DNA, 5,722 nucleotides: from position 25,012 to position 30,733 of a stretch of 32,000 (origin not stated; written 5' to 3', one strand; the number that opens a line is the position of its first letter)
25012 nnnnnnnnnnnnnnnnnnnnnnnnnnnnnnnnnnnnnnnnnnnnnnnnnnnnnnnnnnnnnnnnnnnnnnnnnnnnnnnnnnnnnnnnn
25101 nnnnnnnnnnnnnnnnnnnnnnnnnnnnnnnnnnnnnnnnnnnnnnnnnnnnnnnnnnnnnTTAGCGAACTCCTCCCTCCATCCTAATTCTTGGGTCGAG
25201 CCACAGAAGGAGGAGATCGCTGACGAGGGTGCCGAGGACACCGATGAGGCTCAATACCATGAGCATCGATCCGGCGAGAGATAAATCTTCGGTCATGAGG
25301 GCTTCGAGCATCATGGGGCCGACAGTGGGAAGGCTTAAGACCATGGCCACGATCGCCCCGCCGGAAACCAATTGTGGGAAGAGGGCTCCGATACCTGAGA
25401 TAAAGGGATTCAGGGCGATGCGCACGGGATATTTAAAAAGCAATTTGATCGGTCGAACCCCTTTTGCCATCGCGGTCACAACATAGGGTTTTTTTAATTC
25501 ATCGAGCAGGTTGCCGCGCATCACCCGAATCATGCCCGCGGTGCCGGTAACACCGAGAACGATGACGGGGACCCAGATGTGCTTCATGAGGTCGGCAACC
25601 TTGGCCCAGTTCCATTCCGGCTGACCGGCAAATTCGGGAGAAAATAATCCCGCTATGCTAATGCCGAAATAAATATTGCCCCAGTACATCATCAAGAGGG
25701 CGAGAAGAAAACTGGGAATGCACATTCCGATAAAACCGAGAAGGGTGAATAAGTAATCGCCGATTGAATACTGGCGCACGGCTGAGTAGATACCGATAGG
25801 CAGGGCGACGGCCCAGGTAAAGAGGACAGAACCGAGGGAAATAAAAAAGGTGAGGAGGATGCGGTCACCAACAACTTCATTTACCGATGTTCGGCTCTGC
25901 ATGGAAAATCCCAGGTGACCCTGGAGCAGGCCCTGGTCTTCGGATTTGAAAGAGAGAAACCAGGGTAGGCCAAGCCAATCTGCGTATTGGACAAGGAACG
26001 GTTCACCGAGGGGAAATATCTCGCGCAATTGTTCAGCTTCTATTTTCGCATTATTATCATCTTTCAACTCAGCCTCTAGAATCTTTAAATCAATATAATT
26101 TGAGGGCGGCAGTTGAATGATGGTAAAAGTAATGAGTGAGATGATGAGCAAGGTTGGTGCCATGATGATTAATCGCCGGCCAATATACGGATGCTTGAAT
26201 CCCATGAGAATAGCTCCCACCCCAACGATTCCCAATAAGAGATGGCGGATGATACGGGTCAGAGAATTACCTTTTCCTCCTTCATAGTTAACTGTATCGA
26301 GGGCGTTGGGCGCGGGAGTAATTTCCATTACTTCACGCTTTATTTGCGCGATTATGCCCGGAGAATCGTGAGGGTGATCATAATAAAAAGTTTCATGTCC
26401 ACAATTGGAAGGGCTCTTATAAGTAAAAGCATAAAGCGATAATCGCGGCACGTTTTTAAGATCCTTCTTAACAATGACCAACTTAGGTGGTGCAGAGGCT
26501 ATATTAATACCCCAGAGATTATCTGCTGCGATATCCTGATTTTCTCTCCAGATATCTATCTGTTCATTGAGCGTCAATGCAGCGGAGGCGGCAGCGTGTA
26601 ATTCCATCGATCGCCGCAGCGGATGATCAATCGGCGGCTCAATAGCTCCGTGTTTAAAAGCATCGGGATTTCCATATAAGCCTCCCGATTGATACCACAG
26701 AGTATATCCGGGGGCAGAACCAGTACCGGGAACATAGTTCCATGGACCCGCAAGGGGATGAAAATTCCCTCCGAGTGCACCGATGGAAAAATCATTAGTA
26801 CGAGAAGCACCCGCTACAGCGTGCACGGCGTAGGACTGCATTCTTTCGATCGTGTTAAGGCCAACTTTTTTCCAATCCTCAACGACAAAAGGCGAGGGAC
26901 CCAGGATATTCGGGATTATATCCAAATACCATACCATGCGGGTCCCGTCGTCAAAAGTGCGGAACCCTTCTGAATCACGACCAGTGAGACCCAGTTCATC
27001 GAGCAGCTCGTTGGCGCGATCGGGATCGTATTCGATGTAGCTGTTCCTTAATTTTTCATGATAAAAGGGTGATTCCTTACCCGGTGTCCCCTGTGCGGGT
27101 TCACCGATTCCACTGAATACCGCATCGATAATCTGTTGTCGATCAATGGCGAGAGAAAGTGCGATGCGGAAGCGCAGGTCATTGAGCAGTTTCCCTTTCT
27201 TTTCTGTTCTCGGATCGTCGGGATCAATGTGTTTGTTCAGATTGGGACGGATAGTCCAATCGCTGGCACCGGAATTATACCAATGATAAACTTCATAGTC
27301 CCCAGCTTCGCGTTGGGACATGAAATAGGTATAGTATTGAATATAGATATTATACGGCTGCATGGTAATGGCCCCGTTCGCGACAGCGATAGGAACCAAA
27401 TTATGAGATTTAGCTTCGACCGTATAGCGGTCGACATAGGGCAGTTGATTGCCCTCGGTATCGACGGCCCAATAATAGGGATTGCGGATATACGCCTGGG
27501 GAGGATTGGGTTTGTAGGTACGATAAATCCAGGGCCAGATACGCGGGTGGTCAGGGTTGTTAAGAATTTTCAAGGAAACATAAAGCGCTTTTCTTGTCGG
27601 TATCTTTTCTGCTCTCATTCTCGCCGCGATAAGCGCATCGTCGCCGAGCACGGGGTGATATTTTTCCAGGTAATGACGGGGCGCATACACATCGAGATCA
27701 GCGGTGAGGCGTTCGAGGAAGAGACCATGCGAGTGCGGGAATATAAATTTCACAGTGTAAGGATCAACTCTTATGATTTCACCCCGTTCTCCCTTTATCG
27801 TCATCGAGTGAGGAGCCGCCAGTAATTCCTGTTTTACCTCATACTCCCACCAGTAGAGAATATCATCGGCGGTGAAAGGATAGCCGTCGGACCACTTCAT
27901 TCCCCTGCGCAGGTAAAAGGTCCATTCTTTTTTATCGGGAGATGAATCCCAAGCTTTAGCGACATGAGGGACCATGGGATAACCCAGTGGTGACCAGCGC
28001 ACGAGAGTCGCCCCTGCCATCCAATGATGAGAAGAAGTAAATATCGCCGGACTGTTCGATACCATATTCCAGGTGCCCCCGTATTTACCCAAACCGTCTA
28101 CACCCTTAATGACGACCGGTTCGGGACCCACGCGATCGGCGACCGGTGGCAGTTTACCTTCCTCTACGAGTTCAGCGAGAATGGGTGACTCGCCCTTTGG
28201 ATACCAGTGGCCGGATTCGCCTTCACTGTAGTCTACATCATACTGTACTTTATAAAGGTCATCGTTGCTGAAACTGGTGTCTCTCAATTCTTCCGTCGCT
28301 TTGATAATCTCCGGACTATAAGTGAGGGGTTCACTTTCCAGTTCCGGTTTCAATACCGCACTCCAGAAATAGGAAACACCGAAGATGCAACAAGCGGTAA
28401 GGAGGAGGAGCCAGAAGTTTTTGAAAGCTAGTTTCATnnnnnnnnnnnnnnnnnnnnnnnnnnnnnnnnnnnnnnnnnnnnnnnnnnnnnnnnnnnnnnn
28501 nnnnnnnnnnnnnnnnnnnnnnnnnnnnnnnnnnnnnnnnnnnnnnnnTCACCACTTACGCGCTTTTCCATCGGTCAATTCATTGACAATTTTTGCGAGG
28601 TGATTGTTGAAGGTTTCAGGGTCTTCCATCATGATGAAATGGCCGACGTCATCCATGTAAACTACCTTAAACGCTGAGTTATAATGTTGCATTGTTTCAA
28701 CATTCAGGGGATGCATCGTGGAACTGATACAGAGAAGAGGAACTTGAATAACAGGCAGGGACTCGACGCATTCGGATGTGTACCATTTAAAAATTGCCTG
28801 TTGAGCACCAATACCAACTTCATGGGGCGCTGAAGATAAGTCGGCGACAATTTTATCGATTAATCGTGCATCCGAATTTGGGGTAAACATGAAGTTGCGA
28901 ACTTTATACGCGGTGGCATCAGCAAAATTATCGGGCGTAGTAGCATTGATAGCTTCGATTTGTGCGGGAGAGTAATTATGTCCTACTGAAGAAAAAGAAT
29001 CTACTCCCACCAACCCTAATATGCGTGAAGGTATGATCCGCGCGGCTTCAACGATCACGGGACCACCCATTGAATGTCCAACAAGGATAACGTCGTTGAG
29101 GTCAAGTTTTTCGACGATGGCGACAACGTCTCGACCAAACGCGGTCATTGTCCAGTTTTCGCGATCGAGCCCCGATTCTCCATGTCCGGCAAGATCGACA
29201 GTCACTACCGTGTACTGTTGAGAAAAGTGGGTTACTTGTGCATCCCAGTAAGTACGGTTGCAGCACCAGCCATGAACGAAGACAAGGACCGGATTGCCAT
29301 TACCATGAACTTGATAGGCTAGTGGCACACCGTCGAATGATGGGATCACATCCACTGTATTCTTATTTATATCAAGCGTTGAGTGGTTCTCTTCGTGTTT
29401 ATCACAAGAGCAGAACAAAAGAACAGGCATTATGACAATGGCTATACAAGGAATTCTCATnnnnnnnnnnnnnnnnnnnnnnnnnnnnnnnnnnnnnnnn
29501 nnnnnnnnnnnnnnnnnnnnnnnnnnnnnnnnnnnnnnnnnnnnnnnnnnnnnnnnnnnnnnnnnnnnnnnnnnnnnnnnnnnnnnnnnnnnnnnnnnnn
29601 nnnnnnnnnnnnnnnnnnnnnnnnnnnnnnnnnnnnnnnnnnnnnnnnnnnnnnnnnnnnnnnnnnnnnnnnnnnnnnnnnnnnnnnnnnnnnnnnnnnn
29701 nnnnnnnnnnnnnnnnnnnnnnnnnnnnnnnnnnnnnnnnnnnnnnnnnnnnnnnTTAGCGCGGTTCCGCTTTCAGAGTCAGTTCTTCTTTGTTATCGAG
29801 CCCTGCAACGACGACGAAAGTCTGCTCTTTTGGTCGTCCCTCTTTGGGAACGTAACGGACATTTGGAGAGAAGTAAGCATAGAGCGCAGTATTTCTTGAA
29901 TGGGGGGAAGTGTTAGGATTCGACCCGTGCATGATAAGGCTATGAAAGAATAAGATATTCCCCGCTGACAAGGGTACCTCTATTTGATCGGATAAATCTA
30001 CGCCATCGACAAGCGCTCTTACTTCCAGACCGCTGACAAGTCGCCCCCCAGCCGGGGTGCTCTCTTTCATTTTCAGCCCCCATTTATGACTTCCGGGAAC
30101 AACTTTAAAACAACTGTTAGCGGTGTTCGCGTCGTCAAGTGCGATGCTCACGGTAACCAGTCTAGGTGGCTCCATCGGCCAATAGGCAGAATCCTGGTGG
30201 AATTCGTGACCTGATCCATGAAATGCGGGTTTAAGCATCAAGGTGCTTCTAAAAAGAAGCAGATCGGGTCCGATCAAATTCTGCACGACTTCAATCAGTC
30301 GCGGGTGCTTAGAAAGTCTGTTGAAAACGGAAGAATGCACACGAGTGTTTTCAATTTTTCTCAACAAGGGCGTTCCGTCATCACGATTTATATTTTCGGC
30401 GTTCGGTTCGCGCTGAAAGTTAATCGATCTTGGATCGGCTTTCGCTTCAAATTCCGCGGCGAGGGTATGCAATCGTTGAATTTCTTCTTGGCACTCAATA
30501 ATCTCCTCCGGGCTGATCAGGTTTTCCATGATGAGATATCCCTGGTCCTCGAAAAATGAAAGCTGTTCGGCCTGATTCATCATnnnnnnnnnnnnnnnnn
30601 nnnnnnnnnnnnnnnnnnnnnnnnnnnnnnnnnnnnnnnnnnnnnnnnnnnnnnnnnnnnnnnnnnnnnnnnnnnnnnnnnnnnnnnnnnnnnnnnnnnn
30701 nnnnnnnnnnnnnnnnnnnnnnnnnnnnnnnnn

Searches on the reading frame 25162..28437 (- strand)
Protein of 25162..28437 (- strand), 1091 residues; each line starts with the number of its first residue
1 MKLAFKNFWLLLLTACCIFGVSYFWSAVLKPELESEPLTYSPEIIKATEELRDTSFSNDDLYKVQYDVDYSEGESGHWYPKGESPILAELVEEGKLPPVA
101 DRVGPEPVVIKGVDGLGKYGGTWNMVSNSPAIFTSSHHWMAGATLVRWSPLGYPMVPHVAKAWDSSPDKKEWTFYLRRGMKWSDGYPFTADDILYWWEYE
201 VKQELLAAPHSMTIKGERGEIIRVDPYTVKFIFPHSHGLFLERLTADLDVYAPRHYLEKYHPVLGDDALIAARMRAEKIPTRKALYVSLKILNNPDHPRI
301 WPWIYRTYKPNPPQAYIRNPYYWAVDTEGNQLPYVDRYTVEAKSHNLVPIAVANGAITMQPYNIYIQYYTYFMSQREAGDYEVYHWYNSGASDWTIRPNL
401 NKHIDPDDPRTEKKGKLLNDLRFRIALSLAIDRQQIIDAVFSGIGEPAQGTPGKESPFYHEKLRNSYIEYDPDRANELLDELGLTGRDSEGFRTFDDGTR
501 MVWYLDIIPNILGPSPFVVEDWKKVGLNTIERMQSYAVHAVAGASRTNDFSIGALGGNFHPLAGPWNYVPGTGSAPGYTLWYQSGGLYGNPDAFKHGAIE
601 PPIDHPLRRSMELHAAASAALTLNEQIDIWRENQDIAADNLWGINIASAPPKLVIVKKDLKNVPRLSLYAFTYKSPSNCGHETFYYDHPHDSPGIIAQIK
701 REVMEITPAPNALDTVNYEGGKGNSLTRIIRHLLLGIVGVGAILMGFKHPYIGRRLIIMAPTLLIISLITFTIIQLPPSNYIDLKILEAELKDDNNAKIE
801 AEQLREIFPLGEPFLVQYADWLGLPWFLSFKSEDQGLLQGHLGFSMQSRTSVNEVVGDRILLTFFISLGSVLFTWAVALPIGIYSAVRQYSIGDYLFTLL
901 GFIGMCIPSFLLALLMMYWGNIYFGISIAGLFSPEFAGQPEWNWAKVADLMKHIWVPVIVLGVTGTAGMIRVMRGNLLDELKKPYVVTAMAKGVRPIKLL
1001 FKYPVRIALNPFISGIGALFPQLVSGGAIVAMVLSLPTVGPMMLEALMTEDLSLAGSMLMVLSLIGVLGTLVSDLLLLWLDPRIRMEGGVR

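Call 31: search_protein_families(library=pfam, proteins=[window:25162-28437:-], max_evalue=0.001)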
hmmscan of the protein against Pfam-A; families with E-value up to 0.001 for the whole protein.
window:25162-28437:- (1091 aa): 2 families
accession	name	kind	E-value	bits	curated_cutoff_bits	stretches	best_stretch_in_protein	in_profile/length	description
PF00496.27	SBP_bac_5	-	1.2e-45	156.7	32.4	1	155-539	2-328/368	Bacterial extracellular solute-binding proteins, family 5 Middle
PF00528.27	BPD_transp_1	-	6.9e-26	91.5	26.4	1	878-1085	1-183/184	Binding-protein-dependent transport system inner membrane component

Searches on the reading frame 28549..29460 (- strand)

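Call 31: search_protein_families(library=pfam, proteins=[window:28549-29460:-], max_evalue=0.001)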
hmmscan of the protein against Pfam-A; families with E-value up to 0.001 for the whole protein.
window:28549-29460:- (303 aa): 4 families
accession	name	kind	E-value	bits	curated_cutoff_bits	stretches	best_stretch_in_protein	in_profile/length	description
PF12697.13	Abhydrolase_6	-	1.3e-23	85.2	26.3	1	59-285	1-215/217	Alpha/beta hydrolase family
PF00561.26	Abhydrolase_1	-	1.5e-21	77.6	25.8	1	57-279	1-243/245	alpha/beta hydrolase fold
PF12146.15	Hydrolase_4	-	4.1e-10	39.8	27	1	58-249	6-201/239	Serine aminopeptidase, S33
PF03096.20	Ndr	-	0.00013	21.2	23.3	1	66-156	39-133/283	Ndr family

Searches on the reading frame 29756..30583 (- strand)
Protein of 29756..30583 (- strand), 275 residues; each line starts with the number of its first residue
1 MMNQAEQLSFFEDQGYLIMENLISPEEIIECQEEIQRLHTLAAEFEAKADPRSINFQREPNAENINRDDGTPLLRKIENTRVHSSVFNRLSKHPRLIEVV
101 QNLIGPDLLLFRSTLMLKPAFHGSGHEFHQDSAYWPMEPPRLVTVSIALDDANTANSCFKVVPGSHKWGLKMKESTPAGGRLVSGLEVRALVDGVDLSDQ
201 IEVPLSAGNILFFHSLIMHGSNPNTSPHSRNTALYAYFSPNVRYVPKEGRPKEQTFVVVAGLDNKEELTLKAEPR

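Call 5: search_protein_families(library=pfam, proteins=[window:29756-30583:-], max_evalue=0.01)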
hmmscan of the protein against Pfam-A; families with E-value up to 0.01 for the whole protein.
window:29756-30583:- (275 aa): 1 family
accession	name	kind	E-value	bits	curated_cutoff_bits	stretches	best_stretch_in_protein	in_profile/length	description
PF05721.19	PhyH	-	3.1e-35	122.8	22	1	11-231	1-212/213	Phytanoyl-CoA dioxygenase (PhyH)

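Call 44: search_protein_families(library=ncbifam, proteins=[window:29756-30583:-], max_evalue=0.01)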
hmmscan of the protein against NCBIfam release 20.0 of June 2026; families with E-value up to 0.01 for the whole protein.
window:29756-30583:- (275 aa): 4 families
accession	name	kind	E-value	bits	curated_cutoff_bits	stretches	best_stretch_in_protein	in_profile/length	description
TIGR02408.1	ectoine_ThpD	equivalog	1.3e-24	87.1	336.5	1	5-239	19-249/277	ectoine hydroxylase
TIGR01762.1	chlorin-enz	subfamily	6.4e-16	58.5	226.3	2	5-167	5-158/288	chlorinating enzyme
NF052437.1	MPhHdxlPhnYGIM8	equivalog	1.9e-10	40.6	500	1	6-237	8-213/260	methylphosphonate hydroxylase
NF045813.1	DxPntBtaHylase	equivalog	9.9e-07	28.3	550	1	9-228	23-235/285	1-deoxypentalenic acid 11-beta-hydroxylase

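Call 48: search_solved_structures(query=window:29756-30583:-, max_evalue=0.01, show_alignments=0)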
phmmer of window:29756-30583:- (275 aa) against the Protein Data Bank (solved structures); distinct sequences matched with E-value up to 0.01: 21.
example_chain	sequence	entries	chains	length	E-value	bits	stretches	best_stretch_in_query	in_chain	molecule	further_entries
3emr_A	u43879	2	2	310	2.1e-21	79.8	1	5-259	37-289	EctD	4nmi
2a1x_A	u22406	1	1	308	9.5e-21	77.7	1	5-264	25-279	Phytanoyl-CoA dioxygenase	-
7dt0_A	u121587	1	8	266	1.4e-18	70.6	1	61-241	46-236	Phytanoyl-CoA dioxygenase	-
7e01_A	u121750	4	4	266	3.8e-18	69.1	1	61-241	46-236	Phytanoyl-CoA dioxygenase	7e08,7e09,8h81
7dzz_A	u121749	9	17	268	3.9e-18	69.1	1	61-241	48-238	Phytanoyl-CoA dioxygenase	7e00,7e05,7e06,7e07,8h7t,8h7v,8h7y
5nch_A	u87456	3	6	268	3.1e-17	66.2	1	5-254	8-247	Leucine hydroxylase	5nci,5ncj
6zyk_A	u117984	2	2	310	3.2e-17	66.1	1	84-247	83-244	Monooxygenase | Uncharacterized protein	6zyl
4mhr_A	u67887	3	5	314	1.4e-15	60.8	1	5-244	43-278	Ectoine hydroxylase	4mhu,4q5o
2opw_A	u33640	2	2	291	5.7e-12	48.9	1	81-234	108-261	PHYHD1 protein | Phytanoyl-CoA dioxygenase domain-containing protein 1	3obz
6ec3_A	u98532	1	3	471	6.9e-09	38.8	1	66-242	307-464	Methyltransferase domain-containing protein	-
5epa_A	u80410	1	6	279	1.5e-08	37.6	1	89-246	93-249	SnoK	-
5ep9_A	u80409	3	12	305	2.8e-08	36.8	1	75-246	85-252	SnoN,Epimerase SnoN | SnoN,SnoN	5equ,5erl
4xaa_A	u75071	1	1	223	1.7e-07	34.3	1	69-241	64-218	Putative oxygenase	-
4xab_A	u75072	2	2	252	6.8e-07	32.3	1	106-251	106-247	EvdO2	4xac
9c9n_A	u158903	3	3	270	1.1e-06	31.6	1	117-268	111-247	Fe/2-OG dependent dioxygenase MysH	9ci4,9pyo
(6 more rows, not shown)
